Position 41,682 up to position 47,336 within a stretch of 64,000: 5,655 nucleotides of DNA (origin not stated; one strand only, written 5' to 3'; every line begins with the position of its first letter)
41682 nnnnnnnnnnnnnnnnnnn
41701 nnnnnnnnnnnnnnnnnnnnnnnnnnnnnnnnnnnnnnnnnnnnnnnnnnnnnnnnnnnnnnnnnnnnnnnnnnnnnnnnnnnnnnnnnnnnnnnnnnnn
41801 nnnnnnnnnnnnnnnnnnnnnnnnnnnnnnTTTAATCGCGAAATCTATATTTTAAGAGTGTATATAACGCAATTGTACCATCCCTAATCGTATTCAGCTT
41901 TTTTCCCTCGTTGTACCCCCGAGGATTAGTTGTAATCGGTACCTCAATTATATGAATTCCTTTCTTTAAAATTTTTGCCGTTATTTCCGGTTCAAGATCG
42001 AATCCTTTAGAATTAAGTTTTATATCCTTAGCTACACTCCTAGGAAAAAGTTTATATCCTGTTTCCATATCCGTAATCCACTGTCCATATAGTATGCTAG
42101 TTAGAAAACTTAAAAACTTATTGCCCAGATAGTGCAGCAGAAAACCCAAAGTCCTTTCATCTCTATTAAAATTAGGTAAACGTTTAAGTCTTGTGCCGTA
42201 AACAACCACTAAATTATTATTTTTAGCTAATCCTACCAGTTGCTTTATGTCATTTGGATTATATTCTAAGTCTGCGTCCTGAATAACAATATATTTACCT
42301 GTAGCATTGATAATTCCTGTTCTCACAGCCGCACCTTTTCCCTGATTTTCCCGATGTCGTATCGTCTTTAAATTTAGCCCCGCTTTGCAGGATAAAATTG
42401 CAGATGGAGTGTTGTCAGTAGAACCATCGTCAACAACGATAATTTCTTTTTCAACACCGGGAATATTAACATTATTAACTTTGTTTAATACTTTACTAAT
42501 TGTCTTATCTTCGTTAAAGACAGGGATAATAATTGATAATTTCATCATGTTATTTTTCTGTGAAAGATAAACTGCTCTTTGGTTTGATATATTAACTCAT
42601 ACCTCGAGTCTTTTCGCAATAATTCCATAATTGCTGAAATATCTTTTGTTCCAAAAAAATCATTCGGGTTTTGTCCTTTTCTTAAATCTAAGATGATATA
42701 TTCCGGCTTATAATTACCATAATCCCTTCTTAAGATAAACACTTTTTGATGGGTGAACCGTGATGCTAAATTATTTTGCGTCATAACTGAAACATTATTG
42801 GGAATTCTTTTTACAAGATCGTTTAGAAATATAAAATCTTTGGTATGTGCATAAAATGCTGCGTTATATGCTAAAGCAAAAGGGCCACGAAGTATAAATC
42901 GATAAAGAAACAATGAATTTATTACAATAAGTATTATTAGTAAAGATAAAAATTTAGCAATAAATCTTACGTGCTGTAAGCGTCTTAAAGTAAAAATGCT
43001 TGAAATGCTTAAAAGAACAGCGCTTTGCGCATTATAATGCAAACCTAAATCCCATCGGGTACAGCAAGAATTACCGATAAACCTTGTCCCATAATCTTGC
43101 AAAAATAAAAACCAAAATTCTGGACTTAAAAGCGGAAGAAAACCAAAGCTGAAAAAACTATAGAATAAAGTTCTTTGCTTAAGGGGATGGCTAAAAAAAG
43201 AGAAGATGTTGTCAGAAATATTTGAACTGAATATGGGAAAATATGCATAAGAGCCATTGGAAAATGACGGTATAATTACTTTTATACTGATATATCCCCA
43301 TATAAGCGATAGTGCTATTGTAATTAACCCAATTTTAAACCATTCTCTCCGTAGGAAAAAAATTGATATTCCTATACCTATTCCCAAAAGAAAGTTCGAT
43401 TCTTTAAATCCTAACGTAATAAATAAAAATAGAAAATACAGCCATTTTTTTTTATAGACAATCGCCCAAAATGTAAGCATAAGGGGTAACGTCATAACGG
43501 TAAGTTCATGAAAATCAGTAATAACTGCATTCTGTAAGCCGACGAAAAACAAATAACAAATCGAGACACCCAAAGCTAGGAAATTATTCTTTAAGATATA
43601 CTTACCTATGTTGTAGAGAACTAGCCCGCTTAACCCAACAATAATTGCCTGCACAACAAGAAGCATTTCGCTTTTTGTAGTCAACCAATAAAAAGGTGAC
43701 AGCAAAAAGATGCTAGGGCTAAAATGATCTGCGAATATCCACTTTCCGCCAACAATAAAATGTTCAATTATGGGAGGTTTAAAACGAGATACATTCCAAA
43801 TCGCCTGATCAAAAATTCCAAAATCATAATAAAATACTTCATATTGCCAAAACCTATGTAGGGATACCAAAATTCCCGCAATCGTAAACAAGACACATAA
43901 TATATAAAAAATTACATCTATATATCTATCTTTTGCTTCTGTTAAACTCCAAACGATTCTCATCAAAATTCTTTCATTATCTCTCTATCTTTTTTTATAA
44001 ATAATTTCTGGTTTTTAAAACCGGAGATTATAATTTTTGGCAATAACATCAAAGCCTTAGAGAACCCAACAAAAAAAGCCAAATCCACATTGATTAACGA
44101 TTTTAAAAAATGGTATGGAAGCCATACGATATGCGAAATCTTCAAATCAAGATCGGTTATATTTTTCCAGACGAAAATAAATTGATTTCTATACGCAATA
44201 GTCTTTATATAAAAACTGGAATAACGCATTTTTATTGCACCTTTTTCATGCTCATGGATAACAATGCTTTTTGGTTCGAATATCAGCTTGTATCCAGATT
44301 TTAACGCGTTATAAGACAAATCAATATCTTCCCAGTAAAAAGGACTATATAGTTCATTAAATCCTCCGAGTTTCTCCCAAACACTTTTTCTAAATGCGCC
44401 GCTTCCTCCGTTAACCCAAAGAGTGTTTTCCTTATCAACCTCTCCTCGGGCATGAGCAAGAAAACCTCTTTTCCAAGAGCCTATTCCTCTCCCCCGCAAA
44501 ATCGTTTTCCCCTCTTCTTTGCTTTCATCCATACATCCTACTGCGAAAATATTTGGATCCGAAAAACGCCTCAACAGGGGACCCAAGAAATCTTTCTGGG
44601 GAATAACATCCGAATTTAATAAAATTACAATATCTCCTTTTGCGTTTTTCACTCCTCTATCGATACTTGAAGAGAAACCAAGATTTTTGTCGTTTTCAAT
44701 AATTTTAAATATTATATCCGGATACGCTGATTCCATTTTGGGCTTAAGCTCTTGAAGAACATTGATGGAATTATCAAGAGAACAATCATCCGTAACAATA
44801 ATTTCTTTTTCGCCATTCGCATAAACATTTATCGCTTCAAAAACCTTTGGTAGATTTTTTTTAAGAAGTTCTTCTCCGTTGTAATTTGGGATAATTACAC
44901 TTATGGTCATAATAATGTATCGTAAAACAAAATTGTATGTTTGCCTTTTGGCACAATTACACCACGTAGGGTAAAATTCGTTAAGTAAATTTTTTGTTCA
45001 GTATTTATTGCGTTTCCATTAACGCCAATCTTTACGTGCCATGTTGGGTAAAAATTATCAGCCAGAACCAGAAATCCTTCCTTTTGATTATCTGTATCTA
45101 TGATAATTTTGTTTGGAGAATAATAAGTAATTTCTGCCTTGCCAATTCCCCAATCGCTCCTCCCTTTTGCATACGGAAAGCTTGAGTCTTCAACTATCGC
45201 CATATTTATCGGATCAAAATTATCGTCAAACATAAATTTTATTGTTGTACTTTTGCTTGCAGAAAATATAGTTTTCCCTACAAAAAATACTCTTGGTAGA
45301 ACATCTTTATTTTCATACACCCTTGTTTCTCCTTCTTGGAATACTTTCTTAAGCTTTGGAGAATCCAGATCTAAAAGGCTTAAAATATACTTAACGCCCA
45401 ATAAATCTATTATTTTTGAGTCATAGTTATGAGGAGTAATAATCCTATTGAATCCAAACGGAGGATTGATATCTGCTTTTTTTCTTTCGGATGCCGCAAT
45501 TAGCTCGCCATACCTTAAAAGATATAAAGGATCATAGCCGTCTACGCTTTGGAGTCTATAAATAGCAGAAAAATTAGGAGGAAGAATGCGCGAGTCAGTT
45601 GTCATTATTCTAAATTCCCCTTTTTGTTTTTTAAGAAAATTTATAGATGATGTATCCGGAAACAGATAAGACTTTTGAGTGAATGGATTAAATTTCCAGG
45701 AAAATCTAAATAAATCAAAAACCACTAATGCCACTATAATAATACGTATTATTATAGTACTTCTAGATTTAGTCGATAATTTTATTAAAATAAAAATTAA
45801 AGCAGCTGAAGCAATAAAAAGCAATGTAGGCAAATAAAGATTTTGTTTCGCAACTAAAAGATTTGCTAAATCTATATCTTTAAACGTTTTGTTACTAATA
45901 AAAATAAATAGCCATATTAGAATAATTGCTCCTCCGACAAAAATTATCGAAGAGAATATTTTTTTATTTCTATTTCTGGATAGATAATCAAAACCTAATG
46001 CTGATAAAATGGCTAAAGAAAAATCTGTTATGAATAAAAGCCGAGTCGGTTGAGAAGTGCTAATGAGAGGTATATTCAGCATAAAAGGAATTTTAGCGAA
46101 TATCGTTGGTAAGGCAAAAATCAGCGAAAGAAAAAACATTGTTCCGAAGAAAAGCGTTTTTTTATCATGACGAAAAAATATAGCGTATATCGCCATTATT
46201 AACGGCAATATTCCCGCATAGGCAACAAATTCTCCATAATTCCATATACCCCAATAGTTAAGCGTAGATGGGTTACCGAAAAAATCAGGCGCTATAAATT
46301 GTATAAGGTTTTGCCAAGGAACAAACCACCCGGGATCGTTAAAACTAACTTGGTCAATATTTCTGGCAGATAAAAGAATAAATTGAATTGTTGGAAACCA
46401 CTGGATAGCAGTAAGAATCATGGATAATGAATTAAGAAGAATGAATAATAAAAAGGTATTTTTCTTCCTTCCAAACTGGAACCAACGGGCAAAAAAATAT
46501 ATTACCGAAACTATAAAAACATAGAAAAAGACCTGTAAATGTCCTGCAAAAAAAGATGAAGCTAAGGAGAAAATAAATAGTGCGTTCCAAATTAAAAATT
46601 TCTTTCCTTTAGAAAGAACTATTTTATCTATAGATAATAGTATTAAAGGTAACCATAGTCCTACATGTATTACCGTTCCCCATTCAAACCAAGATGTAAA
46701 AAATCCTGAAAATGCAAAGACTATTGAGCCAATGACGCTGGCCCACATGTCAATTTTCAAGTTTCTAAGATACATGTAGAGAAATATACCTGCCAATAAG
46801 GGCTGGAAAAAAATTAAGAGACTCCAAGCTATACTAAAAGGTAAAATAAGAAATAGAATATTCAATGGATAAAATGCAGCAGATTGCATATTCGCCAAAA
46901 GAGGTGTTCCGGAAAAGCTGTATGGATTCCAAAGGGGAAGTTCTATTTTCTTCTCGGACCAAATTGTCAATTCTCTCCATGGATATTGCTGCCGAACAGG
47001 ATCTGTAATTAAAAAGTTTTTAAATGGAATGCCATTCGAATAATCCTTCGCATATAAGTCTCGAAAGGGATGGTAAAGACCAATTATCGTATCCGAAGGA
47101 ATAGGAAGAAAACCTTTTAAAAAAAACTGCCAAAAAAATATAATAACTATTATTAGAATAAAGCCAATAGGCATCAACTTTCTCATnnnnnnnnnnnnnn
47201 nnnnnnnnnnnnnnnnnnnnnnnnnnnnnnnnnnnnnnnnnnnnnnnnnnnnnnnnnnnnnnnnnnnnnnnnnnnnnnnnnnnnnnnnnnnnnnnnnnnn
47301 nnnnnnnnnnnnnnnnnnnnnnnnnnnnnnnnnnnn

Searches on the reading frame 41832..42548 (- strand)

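Call 48: search_protein_families(library=pfam, proteins=[window:41832-42548:-], max_evalue=0.001)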
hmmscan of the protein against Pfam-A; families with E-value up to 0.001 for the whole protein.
window:41832-42548:- (238 aa): 3 families
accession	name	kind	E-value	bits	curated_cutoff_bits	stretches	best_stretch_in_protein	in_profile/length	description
PF00535.33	Glycos_transf_2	-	1e-35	123.6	23.3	1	5-176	1-167/168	Glycosyl transferase family 2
PF10111.15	Glyco_tranf_2_2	-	4.6e-06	26.8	27.3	1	5-113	1-111/276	Glycosyltransferase like family 2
PF13641.12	Glyco_tranf_2_3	-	2.1e-05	25.1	27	1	4-121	3-123/230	Glycosyltransferase like family 2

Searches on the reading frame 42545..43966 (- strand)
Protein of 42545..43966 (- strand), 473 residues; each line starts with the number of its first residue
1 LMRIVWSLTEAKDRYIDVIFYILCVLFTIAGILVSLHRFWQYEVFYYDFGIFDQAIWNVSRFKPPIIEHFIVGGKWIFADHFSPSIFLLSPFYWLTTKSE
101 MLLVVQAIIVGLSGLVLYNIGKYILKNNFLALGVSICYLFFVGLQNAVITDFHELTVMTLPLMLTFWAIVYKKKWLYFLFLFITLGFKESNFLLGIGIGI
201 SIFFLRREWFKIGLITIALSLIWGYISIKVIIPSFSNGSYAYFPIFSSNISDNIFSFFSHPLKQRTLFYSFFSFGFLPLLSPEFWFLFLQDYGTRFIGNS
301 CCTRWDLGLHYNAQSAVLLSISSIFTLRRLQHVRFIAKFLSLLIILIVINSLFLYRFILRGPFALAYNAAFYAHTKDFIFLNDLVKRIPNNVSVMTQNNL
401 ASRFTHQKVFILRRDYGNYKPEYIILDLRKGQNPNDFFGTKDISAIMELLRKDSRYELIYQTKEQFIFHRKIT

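Call 48: search_protein_families(library=pfam, proteins=[window:42545-43966:-], max_evalue=0.001)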
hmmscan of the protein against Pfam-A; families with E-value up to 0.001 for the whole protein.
window:42545-43966:- (473 aa): 1 family
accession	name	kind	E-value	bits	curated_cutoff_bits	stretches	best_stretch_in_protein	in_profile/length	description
PF09852.15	DUF2079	-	4.3e-45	155.1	28.2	1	47-463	10-455/459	Predicted membrane protein (DUF2079)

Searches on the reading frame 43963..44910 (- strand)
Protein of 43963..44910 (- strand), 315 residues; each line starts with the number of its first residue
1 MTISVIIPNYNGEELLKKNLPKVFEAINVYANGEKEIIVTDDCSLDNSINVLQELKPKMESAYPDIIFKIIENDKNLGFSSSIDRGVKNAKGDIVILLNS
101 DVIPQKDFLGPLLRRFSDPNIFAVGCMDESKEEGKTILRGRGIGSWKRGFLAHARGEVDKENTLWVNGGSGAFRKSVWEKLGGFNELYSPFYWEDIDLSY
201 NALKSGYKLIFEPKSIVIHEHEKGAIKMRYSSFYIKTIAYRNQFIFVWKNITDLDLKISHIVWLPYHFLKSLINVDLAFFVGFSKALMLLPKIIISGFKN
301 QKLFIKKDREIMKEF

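Call 48: search_protein_families(library=pfam, proteins=[window:43963-44910:-], max_evalue=0.001)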
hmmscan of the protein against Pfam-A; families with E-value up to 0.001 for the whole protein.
window:43963-44910:- (315 aa): 5 families
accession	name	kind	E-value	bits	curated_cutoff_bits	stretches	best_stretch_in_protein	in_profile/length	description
PF00535.33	Glycos_transf_2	-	1.2e-25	90.8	23.3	1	4-180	1-166/168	Glycosyl transferase family 2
PF13641.12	Glyco_tranf_2_3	-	7.4e-19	69.1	27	1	3-223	3-215/230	Glycosyltransferase like family 2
PF13506.12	Glyco_transf_21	-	4.2e-06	26.8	21.7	1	85-221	24-156/174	Glycosyl transferase family 21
PF13632.12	Glyco_trans_2_3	-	5.7e-05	23.5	27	1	94-223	1-126/198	Glycosyl transferase family group 2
PF10111.15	Glyco_tranf_2_2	-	0.00026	21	27.3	0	4-201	1-198/276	Glycosyltransferase like family 2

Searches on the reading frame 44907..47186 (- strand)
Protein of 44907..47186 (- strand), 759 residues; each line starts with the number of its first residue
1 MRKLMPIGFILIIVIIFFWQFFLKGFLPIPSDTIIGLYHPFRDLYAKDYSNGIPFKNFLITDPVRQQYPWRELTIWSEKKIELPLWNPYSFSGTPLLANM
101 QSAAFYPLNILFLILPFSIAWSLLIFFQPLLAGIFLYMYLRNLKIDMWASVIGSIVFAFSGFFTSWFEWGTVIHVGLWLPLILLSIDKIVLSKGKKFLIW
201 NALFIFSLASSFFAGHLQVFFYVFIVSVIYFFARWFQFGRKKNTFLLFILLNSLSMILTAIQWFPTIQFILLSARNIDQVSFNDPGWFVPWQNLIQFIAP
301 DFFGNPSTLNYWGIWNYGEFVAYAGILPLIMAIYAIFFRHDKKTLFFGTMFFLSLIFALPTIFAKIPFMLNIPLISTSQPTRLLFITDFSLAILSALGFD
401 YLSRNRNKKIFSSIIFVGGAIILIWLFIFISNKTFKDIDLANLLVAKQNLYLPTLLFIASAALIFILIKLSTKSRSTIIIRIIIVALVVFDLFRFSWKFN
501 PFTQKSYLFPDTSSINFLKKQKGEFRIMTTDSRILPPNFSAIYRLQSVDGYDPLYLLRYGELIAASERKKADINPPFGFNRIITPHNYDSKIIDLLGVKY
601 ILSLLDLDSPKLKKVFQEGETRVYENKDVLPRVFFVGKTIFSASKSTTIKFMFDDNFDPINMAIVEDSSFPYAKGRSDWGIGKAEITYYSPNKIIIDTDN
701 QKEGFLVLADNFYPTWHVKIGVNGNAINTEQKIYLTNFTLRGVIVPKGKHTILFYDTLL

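Call 5: search_protein_families(library=pfam, proteins=[window:44907-47186:-], max_evalue=0.1)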
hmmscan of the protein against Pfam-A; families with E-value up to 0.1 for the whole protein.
window:44907-47186:- (759 aa): 2 families
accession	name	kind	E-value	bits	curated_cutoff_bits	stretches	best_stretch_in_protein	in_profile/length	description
PF09586.16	YfhO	-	2.9e-19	69.4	28.5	1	104-640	75-598/835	Bacterial membrane protein YfhO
PF24677.1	DUF7657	-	0.0032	16.7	26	1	102-397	95-397/401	Domain of unknown function (DUF7657)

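Call 13: search_protein_families(library=ncbifam, proteins=[window:44907-47186:-], max_evalue=0.01)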
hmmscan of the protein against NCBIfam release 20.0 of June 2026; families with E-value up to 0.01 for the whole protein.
window:44907-47186:- (759 aa): 0 families

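Call 58: find_related_loci(query=window:44907-47186:-, collection=genome_contigs, flank=1500)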
Query window:44907-47186:- (759 aa) in genome_contigs; peptide patterns used: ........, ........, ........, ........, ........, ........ (x = any residue, [..] = any of these).
127 stretches matched a pattern; 70 encode a relative of the query (tblastn E <= 1e-3); 70 distinct loci.
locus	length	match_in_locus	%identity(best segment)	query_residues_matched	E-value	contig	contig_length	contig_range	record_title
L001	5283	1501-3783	78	1-759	0e+0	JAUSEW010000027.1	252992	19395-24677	MAG: Candidatus Levyibacteriota bacterium isolate E14_maxbin.252 E14_k141_1713433, whole genome shotgun sequence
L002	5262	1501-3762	76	1-759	0e+0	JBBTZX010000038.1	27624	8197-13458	MAG: Patescibacteria group bacterium isolate H14-bin027_1 H14_bin027_1_000000000038, whole genome shotgun sequence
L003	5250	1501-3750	63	1-758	0e+0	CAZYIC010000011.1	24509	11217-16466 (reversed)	MAG TPA_asm: uncultured Gammaproteobacteria bacterium isolate binchicken_co38_456 genome assembly, contig: NODE_4213_len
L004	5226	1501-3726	63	20-759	0e+0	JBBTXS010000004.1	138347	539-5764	MAG: Patescibacteria group bacterium isolate H51-bin091_1 H51_bin091_1_000000000004, whole genome shotgun sequence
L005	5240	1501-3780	59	1-758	0e+0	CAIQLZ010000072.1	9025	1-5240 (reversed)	MAG: Candidatus Levybacteria bacterium isolate AM-lipid-01-D9_bin-0046 genome assembly, contig: bin-0046:072/107, whole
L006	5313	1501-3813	61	1-759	0e+0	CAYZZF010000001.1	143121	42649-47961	MAG TPA_asm: uncultured Gammaproteobacteria bacterium isolate SRP093762_co1_95 genome assembly, contig: NODE_60_length_1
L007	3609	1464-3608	59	3-718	0e+0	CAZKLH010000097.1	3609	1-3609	MAG TPA_asm: uncultured Gammaproteobacteria bacterium isolate SRP200132_co1_753 genome assembly, contig: NODE_54561_leng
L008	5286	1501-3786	55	1-758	0e+0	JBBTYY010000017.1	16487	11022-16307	MAG: Patescibacteria group bacterium isolate H52-bin050_1 H52_bin050_1_000000000017, whole genome shotgun sequence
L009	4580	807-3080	55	3-757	0e+0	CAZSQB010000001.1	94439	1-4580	MAG TPA_asm: uncultured Gammaproteobacteria bacterium isolate SRP269290_co3_983 genome assembly, contig: NODE_149_length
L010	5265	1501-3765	55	5-759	0e+0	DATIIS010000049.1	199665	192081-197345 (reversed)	MAG TPA_asm: Candidatus Saccharimonadales bacterium isolate SMAG_U15671 k141_115077, whole genome shotgun sequence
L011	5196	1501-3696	57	22-759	0e+0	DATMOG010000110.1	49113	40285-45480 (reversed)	MAG TPA_asm: Candidatus Sulfotelmatobacter sp. isolate SMAG_U12870 k141_1873392, whole genome shotgun sequence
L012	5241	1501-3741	53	1-755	0e+0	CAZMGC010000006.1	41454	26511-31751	MAG TPA_asm: uncultured Gammaproteobacteria bacterium isolate SRP278252_co2_146 genome assembly, contig: NODE_1693_lengt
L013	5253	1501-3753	55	1-758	0e+0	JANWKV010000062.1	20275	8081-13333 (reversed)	MAG: Candidatus Microgenomates bacterium isolate CRAIB_MAG102 c_000000109815, whole genome shotgun sequence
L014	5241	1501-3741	52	1-759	0e+0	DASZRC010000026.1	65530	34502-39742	MAG TPA_asm: Patescibacteria group bacterium isolate SMAG_U6014 k141_752773, whole genome shotgun sequence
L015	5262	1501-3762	54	1-759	0e+0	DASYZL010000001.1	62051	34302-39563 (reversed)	MAG TPA_asm: Patescibacteria group bacterium isolate SMAG_U6361 k141_1012309, whole genome shotgun sequence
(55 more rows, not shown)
